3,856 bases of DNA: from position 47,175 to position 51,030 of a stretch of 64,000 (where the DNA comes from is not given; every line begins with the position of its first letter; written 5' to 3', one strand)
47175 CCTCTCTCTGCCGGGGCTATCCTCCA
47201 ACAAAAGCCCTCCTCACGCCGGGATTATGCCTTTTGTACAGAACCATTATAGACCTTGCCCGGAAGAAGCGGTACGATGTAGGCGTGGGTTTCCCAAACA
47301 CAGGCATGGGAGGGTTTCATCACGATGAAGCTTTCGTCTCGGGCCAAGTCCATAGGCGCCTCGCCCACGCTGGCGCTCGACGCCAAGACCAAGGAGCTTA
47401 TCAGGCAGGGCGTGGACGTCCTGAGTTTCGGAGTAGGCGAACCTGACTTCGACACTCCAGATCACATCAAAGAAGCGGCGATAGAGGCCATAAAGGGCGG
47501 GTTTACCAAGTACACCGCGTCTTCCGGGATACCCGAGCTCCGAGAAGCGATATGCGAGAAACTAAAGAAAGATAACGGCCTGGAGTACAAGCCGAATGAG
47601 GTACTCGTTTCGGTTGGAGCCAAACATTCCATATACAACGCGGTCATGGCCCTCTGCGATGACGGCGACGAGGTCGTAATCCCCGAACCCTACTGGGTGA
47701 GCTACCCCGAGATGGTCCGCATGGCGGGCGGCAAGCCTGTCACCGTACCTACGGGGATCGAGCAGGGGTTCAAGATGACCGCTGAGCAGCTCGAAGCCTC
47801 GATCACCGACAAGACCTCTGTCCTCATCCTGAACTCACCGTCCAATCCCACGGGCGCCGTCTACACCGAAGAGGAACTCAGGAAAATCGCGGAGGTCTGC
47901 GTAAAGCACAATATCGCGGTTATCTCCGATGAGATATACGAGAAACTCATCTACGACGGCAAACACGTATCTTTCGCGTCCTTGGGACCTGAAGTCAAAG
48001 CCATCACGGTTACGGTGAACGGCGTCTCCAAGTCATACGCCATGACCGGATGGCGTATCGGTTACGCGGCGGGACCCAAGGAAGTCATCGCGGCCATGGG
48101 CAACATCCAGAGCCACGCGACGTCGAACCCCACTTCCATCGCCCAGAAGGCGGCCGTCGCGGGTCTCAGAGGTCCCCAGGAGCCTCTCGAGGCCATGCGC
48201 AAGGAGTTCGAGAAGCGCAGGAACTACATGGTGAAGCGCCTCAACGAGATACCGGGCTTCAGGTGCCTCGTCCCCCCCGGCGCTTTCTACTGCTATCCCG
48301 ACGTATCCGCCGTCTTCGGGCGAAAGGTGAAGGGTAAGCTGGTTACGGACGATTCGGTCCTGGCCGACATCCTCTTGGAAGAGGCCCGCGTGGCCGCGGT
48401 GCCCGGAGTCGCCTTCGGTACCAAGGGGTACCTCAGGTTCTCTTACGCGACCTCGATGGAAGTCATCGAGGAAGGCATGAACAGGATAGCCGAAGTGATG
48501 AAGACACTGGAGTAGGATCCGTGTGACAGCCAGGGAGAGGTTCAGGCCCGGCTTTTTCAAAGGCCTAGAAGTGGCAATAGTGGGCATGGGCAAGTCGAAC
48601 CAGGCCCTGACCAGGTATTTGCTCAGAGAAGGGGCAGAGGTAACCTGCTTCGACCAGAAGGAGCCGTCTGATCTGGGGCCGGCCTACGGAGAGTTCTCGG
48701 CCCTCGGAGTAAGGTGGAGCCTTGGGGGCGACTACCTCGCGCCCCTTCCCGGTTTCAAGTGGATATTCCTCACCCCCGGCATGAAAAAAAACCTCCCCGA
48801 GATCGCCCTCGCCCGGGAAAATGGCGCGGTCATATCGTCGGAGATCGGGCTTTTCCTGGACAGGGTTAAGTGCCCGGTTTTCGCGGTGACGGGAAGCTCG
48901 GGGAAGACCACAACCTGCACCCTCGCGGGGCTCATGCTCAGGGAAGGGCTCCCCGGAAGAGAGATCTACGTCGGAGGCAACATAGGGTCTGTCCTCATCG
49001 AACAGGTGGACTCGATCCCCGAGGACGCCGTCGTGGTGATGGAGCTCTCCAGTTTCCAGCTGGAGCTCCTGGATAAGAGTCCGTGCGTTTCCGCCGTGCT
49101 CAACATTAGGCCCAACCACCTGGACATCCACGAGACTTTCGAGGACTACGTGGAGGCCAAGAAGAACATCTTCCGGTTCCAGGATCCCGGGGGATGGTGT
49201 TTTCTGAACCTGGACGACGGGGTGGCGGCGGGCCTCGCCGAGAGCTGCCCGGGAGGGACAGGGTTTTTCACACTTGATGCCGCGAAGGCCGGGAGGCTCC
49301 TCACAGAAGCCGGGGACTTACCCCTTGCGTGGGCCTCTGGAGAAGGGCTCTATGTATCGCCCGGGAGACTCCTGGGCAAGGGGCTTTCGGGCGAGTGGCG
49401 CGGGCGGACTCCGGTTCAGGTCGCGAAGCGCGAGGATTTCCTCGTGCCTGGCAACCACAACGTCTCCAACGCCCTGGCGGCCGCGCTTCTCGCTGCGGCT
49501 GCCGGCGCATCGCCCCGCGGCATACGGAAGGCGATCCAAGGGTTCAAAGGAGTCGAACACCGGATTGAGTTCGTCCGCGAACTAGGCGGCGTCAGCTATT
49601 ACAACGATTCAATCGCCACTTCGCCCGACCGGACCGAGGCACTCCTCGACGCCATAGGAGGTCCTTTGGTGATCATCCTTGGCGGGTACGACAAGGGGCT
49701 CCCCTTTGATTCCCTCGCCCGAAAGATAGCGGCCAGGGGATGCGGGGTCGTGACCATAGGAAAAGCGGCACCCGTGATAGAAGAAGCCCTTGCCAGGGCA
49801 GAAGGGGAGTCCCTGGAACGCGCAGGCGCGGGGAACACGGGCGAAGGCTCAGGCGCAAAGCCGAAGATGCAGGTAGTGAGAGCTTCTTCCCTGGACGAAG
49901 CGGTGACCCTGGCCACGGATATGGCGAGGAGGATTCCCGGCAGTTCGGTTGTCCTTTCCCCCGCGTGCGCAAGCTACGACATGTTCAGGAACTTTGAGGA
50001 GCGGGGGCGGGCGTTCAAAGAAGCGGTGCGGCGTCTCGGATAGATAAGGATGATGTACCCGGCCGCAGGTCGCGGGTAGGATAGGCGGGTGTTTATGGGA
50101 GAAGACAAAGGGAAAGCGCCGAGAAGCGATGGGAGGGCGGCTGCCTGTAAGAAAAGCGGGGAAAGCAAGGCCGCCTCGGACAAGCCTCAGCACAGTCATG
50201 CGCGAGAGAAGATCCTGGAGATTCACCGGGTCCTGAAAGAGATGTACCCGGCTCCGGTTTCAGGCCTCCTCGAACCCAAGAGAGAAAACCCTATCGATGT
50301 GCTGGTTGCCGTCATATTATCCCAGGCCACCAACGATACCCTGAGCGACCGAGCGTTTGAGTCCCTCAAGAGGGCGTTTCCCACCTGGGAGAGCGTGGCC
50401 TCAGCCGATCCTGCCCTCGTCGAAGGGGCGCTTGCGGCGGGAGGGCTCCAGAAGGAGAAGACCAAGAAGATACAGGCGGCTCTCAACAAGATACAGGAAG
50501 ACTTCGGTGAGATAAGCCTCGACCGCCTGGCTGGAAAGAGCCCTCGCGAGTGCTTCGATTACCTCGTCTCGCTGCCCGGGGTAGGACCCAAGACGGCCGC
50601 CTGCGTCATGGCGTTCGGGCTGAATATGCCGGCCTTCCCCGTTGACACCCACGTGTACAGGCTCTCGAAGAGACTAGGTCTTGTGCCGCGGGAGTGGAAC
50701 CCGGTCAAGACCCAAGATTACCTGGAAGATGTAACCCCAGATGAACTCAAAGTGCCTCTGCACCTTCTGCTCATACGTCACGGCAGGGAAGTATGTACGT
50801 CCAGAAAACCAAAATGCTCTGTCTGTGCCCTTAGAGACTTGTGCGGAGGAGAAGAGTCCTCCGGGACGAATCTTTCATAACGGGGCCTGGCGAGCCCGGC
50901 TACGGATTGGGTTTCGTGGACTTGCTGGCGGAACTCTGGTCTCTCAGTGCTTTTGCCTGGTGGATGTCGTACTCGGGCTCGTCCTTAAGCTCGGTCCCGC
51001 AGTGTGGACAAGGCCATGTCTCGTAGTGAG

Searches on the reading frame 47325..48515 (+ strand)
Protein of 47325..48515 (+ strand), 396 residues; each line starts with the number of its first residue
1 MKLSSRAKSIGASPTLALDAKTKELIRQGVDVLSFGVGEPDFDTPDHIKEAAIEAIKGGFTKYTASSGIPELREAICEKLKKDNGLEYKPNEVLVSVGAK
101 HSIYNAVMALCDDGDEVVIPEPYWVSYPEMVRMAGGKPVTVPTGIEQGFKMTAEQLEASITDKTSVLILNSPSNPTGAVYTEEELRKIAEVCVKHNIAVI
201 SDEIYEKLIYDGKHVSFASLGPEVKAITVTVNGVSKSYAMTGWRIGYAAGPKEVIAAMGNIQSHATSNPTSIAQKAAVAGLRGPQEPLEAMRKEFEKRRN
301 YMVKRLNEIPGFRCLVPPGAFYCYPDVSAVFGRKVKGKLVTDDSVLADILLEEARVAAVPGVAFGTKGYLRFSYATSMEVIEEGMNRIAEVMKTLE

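Call 58: search_protein_families(library=pfam, proteins=[window:47325-48515:+], max_evalue=0.00001)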
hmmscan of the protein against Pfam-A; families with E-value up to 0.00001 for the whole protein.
window:47325-48515:+ (396 aa): 3 families
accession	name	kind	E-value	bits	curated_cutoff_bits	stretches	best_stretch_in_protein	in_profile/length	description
PF00155.27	Aminotran_1_2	-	2.5e-89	300.4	19.7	1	31-388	2-361/361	Aminotransferase class I and II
PF01053.26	Cys_Met_Meta_PP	-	4.5e-06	25.9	27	1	92-203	70-174/381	Cys/Met metabolism PLP-dependent enzyme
PF01041.23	DegT_DnrJ_EryC1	-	7.5e-06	25.8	19.8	0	111-202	61-145/360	DegT/DnrJ/EryC1/StrS aminotransferase family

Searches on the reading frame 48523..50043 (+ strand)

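Call 58: search_protein_families(library=pfam, proteins=[window:48523-50043:+], max_evalue=0.00001)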
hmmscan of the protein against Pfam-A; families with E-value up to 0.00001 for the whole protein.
window:48523-50043:+ (506 aa): 3 families
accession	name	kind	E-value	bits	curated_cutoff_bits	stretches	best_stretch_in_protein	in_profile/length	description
PF08245.18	Mur_ligase_M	-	1.7e-21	77.5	24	1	122-237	1-130/200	Mur ligase middle domain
PF02875.26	Mur_ligase_C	-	6.8e-09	37.1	28.4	1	346-482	1-127/127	Mur ligase, glutamate ligase domain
PF21799.2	MurD-like_N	-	2.6e-06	28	27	1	17-104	3-86/88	Mur ligase MurD-like, N-terminal domain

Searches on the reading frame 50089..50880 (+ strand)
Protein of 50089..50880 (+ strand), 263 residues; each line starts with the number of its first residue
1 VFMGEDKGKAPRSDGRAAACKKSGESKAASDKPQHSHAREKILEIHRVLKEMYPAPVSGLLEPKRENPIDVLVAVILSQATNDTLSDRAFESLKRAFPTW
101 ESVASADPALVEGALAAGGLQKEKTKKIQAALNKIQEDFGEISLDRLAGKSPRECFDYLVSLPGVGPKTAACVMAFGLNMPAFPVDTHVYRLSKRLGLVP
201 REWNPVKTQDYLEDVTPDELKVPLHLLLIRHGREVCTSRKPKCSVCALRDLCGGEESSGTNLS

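Call 58: search_protein_families(library=pfam, proteins=[window:50089-50880:+], max_evalue=0.00001)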
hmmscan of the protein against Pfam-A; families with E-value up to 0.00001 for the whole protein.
window:50089-50880:+ (263 aa): 1 family
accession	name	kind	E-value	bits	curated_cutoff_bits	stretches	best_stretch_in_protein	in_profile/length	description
PF00730.31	HhH-GPD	-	2.6e-14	53.9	26.2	1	73-215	1-105/108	HhH-GPD superfamily base excision DNA repair protein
